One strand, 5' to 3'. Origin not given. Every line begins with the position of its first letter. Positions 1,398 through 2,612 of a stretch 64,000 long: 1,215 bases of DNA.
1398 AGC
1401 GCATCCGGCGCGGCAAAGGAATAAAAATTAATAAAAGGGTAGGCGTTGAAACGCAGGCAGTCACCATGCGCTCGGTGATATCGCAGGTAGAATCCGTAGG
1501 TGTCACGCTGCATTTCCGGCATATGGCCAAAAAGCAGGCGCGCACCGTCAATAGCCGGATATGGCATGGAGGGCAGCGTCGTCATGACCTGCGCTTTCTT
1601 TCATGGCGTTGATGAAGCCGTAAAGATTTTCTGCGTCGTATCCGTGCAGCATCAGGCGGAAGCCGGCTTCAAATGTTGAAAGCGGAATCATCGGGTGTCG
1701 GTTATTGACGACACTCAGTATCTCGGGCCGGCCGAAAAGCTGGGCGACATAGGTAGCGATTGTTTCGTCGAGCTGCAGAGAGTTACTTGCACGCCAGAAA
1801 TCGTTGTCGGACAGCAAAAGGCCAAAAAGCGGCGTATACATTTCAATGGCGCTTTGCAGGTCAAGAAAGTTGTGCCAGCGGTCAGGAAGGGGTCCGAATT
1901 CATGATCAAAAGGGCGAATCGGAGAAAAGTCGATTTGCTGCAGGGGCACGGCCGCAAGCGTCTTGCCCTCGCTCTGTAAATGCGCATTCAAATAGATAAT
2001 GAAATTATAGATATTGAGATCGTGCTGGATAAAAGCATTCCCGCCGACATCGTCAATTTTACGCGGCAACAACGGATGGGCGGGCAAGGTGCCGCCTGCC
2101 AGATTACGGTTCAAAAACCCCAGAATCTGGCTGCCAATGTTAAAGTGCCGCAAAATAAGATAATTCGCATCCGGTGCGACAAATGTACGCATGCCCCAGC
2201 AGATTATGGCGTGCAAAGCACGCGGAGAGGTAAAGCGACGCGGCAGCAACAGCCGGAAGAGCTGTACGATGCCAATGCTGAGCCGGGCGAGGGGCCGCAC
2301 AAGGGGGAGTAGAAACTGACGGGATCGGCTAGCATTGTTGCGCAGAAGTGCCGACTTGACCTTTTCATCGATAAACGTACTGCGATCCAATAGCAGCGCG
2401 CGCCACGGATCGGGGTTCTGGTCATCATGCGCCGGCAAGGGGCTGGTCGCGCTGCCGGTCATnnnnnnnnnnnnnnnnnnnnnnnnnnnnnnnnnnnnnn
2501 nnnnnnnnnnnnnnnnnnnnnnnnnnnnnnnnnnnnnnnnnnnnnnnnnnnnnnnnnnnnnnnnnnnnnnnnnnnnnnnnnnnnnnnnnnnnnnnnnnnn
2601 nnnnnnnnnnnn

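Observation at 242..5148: Compact, translationally coupled five-gene operon (hydrolase / KAS III / HDO-like diiron / unknown / P450): a candidate unassigned small-molecule pathway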

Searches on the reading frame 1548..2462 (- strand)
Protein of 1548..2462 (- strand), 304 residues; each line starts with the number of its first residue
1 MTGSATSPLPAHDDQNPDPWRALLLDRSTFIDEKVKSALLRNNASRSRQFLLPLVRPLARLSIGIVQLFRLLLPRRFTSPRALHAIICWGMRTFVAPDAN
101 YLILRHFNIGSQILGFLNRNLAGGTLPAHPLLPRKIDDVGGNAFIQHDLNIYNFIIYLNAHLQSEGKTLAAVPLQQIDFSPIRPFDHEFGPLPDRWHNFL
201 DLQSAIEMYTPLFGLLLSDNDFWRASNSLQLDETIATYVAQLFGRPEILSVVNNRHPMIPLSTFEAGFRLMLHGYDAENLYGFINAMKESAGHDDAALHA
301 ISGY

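Call 3: search_protein_families(library=pfam, proteins=[window:1548-2462:-], max_evalue=0.01)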
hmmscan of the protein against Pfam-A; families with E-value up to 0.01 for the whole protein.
window:1548-2462:- (304 aa): 1 family
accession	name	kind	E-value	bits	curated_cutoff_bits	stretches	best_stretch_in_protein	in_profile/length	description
PF22523.1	DUF6999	-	3.6e-108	361.2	27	1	12-288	1-275/275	Family of unknown function (DUF6999)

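Call 4: search_protein_families(library=ncbifam, proteins=[window:1548-2462:-], max_evalue=0.01)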
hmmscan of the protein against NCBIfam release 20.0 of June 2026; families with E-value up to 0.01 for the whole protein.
window:1548-2462:- (304 aa): 0 families

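Call 7: find_homologous_proteins(query=window:1548-2462:-)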
Query window:1548-2462:- (304 aa): 3007 proteins with E <= 0.001 among 7110 candidates; the best 120 are listed.
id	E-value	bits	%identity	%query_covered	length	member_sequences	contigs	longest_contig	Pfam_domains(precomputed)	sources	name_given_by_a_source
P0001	2.6e-203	692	100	100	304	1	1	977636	PF22523.2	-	-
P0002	1.0e-183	628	89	100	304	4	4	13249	PF22523.2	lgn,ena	-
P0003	2.1e-171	587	85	100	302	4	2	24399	PF22523.2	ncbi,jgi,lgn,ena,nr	ncbi:MAG TPA: hypothetical protein PLW48_00965 [Alphaproteobacteria bacterium]|nr:hypothetical prote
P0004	5.1e-145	501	75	93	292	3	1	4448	PF22523.2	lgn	-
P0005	1.1e-143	496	75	94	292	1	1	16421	PF22523.2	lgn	-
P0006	1.6e-143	496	76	91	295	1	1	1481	PF22523.2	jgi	jgi:hypothetical protein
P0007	6.2e-143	494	73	95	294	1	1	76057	PF22523.2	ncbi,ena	-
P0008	4.1e-142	491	75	93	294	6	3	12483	PF22523.2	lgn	-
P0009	5.2e-141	487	74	93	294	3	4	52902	PF22523.2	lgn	-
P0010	3.8e-140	485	74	94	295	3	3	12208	PF22523.2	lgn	-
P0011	6.6e-140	484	72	93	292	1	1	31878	PF22523.2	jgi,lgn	jgi:hypothetical protein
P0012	5.7e-139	481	75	92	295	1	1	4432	PF22523.2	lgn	-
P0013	1.2e-135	470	73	92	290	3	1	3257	PF22523.2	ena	-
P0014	8.4e-128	444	69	92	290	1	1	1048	PF22523.2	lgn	-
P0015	1.7e-125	436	67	93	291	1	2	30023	PF22523.2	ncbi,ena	-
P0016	3.5e-124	432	66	91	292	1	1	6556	PF22523.2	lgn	-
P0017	2.4e-123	429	66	94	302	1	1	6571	PF22523.2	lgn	-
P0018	2.7e-122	426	65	93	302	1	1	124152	PF22523.2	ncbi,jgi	jgi:hypothetical protein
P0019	1.7e-121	423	65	95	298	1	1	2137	PF22523.2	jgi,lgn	jgi:hypothetical protein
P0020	1.9e-121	423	66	92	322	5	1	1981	PF22523.2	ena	-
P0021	2.2e-121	423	66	93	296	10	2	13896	PF22523.2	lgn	-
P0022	5.0e-121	422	63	95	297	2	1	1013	PF22523.2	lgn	-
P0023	9.6e-121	421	67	93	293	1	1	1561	PF22523.2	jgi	jgi:hypothetical protein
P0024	9.6e-121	421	62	95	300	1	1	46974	PF22523.2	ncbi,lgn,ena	-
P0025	1.1e-120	421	65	93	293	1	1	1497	PF22523.2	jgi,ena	-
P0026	3.9e-120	419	66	92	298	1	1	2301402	PF22523.2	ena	-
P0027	8.7e-120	418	63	93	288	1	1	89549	PF22523.2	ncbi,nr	ncbi:MAG: hypothetical protein KA155_07995 [Alphaproteobacteria bacterium]|nr:hypothetical protein [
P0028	9.8e-120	418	65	91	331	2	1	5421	PF22523.2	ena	-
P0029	1.4e-119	417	63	92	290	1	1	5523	PF22523.2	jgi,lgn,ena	-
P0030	1.9e-119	417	63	92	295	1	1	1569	PF22523.2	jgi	jgi:hypothetical protein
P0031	3.4e-119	416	65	92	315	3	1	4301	PF22523.2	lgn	-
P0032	3.6e-119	416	65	91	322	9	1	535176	PF22523.2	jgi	-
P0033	6.0e-119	415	63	95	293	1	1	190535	PF22523.2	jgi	-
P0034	7.1e-119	415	65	92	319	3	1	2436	PF22523.2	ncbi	-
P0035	8.2e-119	414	63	99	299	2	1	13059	PF22523.2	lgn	-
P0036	1.3e-118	414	64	93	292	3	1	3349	PF22523.2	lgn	-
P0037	1.9e-118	413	65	92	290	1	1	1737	PF22523.2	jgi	-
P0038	2.3e-118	413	62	95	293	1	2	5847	PF22523.2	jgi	-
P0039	2.5e-118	413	65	93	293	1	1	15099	PF22523.2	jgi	jgi:hypothetical protein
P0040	2.6e-118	413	65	93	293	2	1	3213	PF22523.2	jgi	-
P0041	3.1e-118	413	66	90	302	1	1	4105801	PF22523.2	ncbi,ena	-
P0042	3.3e-118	413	63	93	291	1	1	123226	PF22523.2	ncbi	ncbi:MAG: DUF6999 family protein [Alphaproteobacteria bacterium]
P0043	4.9e-118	412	62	93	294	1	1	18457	PF22523.2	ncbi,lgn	-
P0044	6.2e-118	412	64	93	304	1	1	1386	PF22523.2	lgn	-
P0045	6.6e-118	411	63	92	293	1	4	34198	PF22523.2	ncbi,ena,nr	ncbi:MAG: hypothetical protein KDI13_08200 [Alphaproteobacteria bacterium]|nr:hypothetical protein [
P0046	6.6e-118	411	61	95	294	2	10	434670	PF22523.2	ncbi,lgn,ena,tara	tara:strand:+ start:61724 stop:62608 length:885 start_codon:yes stop_codon:yes gene_type:complete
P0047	8.7e-118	411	64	93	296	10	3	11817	PF22523.2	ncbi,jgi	jgi:hypothetical protein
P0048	9.5e-118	411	62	93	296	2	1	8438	PF22523.2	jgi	jgi:hypothetical protein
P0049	1.3e-117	411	64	96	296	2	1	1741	PF22523.2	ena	-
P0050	1.5e-117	410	64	92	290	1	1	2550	PF22523.2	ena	-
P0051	1.9e-117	410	65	92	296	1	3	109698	PF22523.2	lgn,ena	-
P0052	2.4e-117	410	64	92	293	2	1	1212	PF22523.2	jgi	jgi:hypothetical protein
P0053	2.7e-117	409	62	93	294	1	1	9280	PF22523.2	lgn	-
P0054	2.7e-117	409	62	93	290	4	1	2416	PF22523.2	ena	-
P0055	4.3e-117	409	64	92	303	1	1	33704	PF22523.2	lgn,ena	-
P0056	7.5e-117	408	62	94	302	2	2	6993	PF22523.2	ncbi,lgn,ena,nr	ncbi:MAG: hypothetical protein KDJ75_09770 [Alphaproteobacteria bacterium]|nr:hypothetical protein [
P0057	1.1e-116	407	64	93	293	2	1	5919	PF22523.2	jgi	jgi:hypothetical protein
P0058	1.2e-116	407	66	92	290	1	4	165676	PF22523.2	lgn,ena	-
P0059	2.8e-116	406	64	96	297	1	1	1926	PF22523.2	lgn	-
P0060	2.9e-116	406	63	93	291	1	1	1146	PF22523.2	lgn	-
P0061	3.3e-116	406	64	92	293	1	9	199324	PF22523.2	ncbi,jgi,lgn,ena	jgi:hypothetical protein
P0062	3.8e-116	406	61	95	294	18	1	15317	PF22523.2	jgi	jgi:hypothetical protein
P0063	4.7e-116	405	64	93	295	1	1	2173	PF22523.2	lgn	-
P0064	4.8e-116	405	64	93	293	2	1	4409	PF22523.2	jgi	jgi:hypothetical protein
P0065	7.7e-116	405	60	96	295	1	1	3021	PF22523.2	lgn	-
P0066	8.8e-116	405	63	93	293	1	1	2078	PF22523.2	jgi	jgi:hypothetical protein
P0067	1.4e-115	404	60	93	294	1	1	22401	PF22523.2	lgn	-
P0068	1.6e-115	404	61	92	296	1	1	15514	PF22523.2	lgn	-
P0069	1.6e-115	404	63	93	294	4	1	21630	PF22523.2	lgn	-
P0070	3.3e-115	403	63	93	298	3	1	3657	PF22523.2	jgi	jgi:hypothetical protein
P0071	3.6e-115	403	62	96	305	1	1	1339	PF22523.2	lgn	-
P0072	5.1e-115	402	60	92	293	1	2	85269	PF22523.2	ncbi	ncbi:MAG: DUF6999 family protein [Alphaproteobacteria bacterium]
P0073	5.4e-115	402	61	95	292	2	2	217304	PF22523.2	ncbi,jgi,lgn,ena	ncbi:MAG: hypothetical protein WC043_08030 [Pseudobdellovibrionaceae bacterium]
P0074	5.6e-115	402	63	92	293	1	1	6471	PF22523.2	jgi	-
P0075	6.5e-115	402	63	93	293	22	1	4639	PF22523.2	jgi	jgi:hypothetical protein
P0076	6.7e-115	402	62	94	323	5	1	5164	PF22523.2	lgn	-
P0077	1.2e-114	401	63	93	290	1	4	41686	PF22523.2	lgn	-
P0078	1.4e-114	401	62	92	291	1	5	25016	PF22523.2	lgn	-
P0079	1.7e-114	400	62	91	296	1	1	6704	PF22523.2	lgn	-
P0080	2.0e-114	400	62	93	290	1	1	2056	PF22523.2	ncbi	-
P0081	2.2e-114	400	62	92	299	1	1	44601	PF22523.2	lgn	-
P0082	2.2e-114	400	62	96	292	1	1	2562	PF22523.2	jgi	-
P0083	3.0e-114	399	63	93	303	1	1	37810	PF22523.2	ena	-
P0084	3.1e-114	399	65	93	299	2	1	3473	PF22523.2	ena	-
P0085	3.2e-114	399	62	93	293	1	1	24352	PF22523.2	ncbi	-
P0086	4.4e-114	399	62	95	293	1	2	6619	PF22523.2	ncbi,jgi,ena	-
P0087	4.6e-114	399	63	93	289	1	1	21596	PF22523.2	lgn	-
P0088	4.8e-114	399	63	93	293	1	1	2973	PF22523.2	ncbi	-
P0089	5.1e-114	399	64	92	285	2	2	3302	PF22523.2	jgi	jgi:hypothetical protein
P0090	5.3e-114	399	61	93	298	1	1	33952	PF22523.2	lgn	-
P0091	5.6e-114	399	63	93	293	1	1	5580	PF22523.2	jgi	jgi:Family of unknown function (DUF6999)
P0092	5.7e-114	399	62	94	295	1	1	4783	PF22523.2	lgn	-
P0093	6.3e-114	398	61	93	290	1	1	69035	PF22523.2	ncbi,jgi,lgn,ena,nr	ncbi:MAG: hypothetical protein OEY94_01605 [Alphaproteobacteria bacterium]|nr:hypothetical protein [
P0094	6.3e-114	398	62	93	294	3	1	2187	PF22523.2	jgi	jgi:hypothetical protein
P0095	7.1e-114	398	61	94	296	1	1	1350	PF22523.2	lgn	-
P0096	2.4e-113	397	61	93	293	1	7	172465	PF22523.2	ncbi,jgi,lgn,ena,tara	tara:strand:+ start:938 stop:1819 length:882 start_codon:yes stop_codon:yes gene_type:complete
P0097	2.7e-113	396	64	92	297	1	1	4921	PF22523.2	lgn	-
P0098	3.2e-113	396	61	93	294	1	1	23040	PF22523.2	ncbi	ncbi:MAG: hypothetical protein ACAH83_04140 [Alphaproteobacteria bacterium]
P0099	5.1e-113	395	60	95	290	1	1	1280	PF22523.2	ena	-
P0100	1.7e-112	394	60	92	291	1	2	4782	PF22523.2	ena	-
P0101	1.9e-112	394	61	92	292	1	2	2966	PF22523.2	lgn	-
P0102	2.8e-112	393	61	92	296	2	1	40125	PF22523.2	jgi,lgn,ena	-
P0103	3.4e-112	393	62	91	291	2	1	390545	PF22523.2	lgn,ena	-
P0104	3.6e-112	393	63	92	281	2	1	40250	PF22523.2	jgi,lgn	jgi:hypothetical protein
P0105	4.3e-112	392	60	95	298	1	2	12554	PF22523.2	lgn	-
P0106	5.8e-112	392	62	93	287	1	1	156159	PF22523.2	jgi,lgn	jgi:hypothetical protein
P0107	6.0e-112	392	62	90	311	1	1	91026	PF22523.2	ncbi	ncbi:MAG: hypothetical protein Alpg2KO_10960 [Alphaproteobacteria bacterium]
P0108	6.1e-112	392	60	98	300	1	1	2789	PF22523.2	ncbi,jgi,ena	jgi:hypothetical protein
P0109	9.2e-112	391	61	96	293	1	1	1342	PF22523.2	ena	-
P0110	9.6e-112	391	61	93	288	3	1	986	PF22523.2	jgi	jgi:hypothetical protein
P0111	1.2e-111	391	60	92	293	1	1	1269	PF22523.2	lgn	-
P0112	1.5e-111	391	61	93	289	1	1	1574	PF22523.2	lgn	-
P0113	1.5e-111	391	62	93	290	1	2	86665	PF22523.2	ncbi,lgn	-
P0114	1.5e-111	391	63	91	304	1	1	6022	PF22523.2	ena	-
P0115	1.7e-111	390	61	93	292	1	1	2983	PF22523.2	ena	-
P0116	5.5e-111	389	62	92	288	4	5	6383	PF22523.2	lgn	-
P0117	5.7e-111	389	59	95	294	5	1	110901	PF22523.2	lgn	-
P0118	6.2e-111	389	60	92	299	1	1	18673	PF22523.2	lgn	-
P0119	6.7e-111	388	61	92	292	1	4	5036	PF22523.2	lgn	-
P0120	7.9e-111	388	61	92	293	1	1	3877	PF22523.2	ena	-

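Call 8: find_encoding_contigs(protein=P0001, flank=10000, max_places=3)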
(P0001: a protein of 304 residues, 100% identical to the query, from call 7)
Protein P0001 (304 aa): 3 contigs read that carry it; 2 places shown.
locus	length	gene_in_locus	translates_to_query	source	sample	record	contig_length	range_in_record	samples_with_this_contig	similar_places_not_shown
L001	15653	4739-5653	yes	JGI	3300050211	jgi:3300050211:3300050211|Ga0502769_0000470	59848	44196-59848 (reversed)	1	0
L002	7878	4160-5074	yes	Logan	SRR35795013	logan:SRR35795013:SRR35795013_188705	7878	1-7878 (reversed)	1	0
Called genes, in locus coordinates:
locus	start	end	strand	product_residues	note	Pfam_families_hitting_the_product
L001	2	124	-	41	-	?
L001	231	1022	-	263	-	PF05875:Ceramidase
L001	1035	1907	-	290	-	PF05552:MS_channel_1st_1 (weak), PF21088:MS_channel_1st, PF00924:MS_channel_2nd, PF21082:MS_channel_3rd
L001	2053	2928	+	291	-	PF12146:Hydrolase_4, PF00561:Abhydrolase_1, PF00975:Thioesterase (weak), PF12697:Abhydrolase_6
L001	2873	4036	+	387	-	PF08545:ACP_syn_III (faint), PF08541:ACP_syn_III_C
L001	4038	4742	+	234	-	PF14518:Haem_oxygenas_2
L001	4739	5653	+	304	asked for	PF22523:DUF6999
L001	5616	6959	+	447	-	PF00067:p450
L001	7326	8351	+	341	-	PF01073:3Beta_HSD, PF01370:Epimerase, PF02719:Polysacc_synt_2, PF04321:RmlD_sub_bind, PF16363:GDP_Man_Dehyd, PF07993:NAD_binding_4 (weak)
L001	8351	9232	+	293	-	PF00483:NTP_transferase, PF12804:NTP_transf_3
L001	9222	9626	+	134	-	PF05523:FdtA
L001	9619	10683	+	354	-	-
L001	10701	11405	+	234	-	PF13489:Methyltransf_23, PF08241:Methyltransf_11, PF08242:Methyltransf_12, PF13649:Methyltransf_25, PF13847:Methyltransf_31 (weak)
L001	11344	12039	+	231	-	PF00702:Hydrolase, PF13419:HAD_2, PF13242:Hydrolase_like (weak)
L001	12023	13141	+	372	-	PF00266:Aminotran_5 (weak), PF01041:DegT_DnrJ_EryC1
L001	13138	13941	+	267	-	PF00535:Glycos_transf_2, PF10111:Glyco_tranf_2_2, PF13506:Glyco_transf_21, PF13641:Glyco_tranf_2_3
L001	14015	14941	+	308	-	PF01075:Glyco_transf_9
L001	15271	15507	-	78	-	-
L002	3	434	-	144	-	?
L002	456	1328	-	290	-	PF05552:MS_channel_1st_1 (weak), PF21088:MS_channel_1st, PF00924:MS_channel_2nd, PF21082:MS_channel_3rd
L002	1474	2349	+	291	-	PF12146:Hydrolase_4, PF00561:Abhydrolase_1, PF00975:Thioesterase (weak), PF12697:Abhydrolase_6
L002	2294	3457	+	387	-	PF08545:ACP_syn_III (faint), PF08541:ACP_syn_III_C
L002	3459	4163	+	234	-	PF14518:Haem_oxygenas_2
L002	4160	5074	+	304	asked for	PF22523:DUF6999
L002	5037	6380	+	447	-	PF00067:p450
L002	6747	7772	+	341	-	PF01073:3Beta_HSD, PF01370:Epimerase, PF02719:Polysacc_synt_2, PF04321:RmlD_sub_bind, PF16363:GDP_Man_Dehyd, PF07993:NAD_binding_4 (weak)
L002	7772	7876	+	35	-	?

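Call 9: find_encoding_contigs(protein=P0041, flank=10000, max_places=3)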
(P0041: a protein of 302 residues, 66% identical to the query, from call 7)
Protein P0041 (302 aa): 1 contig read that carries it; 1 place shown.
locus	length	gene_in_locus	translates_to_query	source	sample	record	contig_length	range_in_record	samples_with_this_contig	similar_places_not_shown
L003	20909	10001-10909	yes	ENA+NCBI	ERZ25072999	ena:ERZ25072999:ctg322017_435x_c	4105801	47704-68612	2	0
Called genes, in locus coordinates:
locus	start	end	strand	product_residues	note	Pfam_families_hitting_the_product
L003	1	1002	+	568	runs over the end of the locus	PF00664:ABC_membrane, PF00005:ABC_tran, PF02463:SMC_N (faint)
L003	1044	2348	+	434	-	PF25973:BSH_CzcB (faint), PF25994:HH_AprE, PF26002:Beta-barrel_AprE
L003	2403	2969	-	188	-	-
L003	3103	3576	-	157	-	-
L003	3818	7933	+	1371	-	-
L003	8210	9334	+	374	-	PF08541:ACP_syn_III_C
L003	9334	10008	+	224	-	PF14518:Haem_oxygenas_2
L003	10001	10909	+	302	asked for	PF22523:DUF6999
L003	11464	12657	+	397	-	-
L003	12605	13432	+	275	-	PF01841:Transglut_core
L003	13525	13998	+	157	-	PF14081:DUF4262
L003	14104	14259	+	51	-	-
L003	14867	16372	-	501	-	PF12705:PDDEXK_1, PF13482:RNase_H_2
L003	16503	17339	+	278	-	PF09832:DUF2059 (weak)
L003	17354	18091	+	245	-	-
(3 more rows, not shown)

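Call 10: find_encoding_contigs(protein=P0046, flank=10000, max_places=3)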
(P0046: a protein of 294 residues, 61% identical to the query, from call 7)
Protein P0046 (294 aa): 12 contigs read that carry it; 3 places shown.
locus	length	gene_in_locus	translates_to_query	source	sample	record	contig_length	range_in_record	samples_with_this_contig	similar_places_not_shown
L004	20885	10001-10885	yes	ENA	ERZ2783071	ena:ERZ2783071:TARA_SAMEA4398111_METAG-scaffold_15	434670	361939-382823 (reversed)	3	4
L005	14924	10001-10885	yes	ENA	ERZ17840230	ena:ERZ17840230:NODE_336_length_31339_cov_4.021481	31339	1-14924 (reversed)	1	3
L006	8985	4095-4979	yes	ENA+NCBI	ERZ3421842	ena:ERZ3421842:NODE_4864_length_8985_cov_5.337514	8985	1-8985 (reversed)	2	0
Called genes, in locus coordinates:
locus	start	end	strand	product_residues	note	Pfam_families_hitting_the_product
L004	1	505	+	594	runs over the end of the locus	PF07244:POTRA (faint), PF01103:Omp85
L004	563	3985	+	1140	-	PF04357:TamB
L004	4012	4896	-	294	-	PF03994:DUF350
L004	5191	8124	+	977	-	PF00311:PEPcase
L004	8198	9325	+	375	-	PF08545:ACP_syn_III (faint), PF08541:ACP_syn_III_C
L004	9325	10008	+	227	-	PF14518:Haem_oxygenas_2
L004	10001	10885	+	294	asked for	PF22523:DUF6999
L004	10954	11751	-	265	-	-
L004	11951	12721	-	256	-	PF00702:Hydrolase, PF13419:HAD_2, PF13242:Hydrolase_like (weak)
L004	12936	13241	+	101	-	-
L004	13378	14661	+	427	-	PF02321:OEP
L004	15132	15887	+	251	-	PF25917:BSH_RND, PF25919:BSH_CusB (weak), PF25973:BSH_CzcB, PF25975:CzcB_C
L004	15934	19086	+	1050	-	PF00873:ACR_tran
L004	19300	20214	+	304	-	PF18030:Rimk_N, PF14397:ATPgrasp_ST (faint), PF02655:ATP-grasp_3, PF08443:RimK, PF02955:GSH-S_ATP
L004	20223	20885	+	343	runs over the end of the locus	PF24827:AstE_AspA_cat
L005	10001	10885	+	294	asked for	PF22523:DUF6999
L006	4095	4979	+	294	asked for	PF22523:DUF6999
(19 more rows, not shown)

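Call 14: find_related_loci(query=window:1548-2462:-, collection=genome_contigs, flank=8000)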
Query window:1548-2462:- (304 aa) in genome_contigs; peptide patterns used: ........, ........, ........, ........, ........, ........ (x = any residue, [..] = any of these).
143 stretches matched a pattern; 3 encode a relative of the query (tblastn E <= 1e-3); 3 distinct loci.
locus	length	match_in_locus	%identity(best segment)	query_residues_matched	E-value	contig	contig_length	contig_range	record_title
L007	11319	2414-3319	85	1-304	3e-176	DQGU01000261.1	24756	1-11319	MAG TPA_asm: Rhodospirillaceae bacterium isolate UBA8982 contig_31851, whole genome shotgun sequence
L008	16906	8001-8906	84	1-304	7e-175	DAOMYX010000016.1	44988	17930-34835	MAG TPA_asm: Alphaproteobacteria bacterium isolate AMR_MDS_5615 NODE_327_length_44988_cov_21.514833, whole genome shotgu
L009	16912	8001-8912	90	1-304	0e+0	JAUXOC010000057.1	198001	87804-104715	MAG: Alphaproteobacteria bacterium isolate C1_metabat.bin.32 C1_k141_44062, whole genome shotgun sequence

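Call 18: find_encoding_contigs(protein=P0007, flank=8000, max_places=1)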
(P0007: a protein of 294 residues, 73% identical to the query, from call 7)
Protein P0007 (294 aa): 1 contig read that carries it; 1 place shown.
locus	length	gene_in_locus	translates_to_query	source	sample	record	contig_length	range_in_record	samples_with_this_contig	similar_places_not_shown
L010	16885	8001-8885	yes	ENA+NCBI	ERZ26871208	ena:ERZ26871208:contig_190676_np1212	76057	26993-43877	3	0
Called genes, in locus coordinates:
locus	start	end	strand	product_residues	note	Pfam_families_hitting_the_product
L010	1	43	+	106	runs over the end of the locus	PF04608:PgpA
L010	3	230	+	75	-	PF04608:PgpA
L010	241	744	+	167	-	PF02464:CinA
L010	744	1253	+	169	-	-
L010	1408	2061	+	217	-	-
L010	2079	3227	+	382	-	PF00561:Abhydrolase_1, PF12146:Hydrolase_4, PF12697:Abhydrolase_6 (weak)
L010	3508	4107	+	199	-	-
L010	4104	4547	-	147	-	PF03364:Polyketide_cyc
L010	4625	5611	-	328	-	PF16881:LIAS_N, PF04055:Radical_SAM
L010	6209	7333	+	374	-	PF00108:Thiolase_N (faint), PF00109:ketoacyl-synt (faint), PF08541:ACP_syn_III_C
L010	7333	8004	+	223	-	PF14518:Haem_oxygenas_2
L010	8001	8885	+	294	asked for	PF22523:DUF6999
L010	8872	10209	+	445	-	PF00067:p450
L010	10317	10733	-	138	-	PF02675:AdoMet_dc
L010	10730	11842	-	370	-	-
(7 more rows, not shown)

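Call 19: find_encoding_contigs(protein=P0026, flank=8000, max_places=1)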
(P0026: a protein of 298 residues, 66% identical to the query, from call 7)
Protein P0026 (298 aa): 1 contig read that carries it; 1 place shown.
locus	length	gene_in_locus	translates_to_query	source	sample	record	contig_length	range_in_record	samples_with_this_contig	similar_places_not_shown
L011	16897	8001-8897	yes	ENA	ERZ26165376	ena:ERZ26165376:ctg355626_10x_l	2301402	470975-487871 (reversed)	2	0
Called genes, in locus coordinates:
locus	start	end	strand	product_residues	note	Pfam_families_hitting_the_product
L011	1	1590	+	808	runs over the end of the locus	PF01011:PQQ, PF13360:PQQ_2 (weak)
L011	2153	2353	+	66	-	-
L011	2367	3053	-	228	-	-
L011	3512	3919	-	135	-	-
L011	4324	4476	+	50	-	-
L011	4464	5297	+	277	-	-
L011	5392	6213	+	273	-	PF00487:FA_desaturase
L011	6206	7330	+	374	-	PF00108:Thiolase_N (weak), PF00109:ketoacyl-synt (weak), PF08545:ACP_syn_III (faint), PF08541:ACP_syn_III_C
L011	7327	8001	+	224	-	PF14518:Haem_oxygenas_2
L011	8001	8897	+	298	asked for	PF22523:DUF6999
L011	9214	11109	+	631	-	-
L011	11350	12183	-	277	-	PF00106:adh_short, PF08659:KR, PF13561:adh_short_C2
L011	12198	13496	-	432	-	PF08240:ADH_N, PF00107:ADH_zinc_N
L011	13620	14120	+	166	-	PF05974:DUF892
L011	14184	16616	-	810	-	PF13229:Beta_helix (weak), PF08305:NPCBM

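Call 20: find_encoding_contigs(protein=P0073, flank=8000, max_places=1)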
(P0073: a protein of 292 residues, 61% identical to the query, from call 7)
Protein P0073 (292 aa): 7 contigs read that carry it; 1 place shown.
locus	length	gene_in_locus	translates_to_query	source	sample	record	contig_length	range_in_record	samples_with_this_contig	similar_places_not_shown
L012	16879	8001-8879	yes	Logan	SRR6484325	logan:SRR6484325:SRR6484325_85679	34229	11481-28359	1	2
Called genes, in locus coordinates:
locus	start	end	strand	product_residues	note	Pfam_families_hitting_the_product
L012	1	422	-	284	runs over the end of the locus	-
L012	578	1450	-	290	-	-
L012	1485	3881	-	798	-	PF13401:AAA_22 (faint), PF20720:nSTAND3 (faint), PF00158:Sigma54_activat (weak), PF00004:AAA (weak), PF07724:AAA_2, PF07728:AAA_5, PF10431:ClpB_D2-small (weak)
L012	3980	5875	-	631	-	-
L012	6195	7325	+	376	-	PF08541:ACP_syn_III_C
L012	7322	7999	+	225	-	PF14518:Haem_oxygenas_2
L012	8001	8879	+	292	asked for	PF22523:DUF6999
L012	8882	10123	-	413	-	PF00999:Na_H_Exchanger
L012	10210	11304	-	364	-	PF01408:GFO_IDH_MocA (faint), PF01488:Shikimate_DH, PF03435:Sacchrp_dh_NADP, PF03807:F420_oxidored (weak)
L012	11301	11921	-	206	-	PF13761:DUF4166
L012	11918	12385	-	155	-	PF10027:DUF2269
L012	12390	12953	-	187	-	PF03449:GreA_GreB_N, PF01272:GreA_GreB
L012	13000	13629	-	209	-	PF00440:TetR_N, PF13305:TetR_C_33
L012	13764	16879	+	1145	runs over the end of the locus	PF07690:MFS_1, PF01553:Acyltransferase, PF00501:AMP-binding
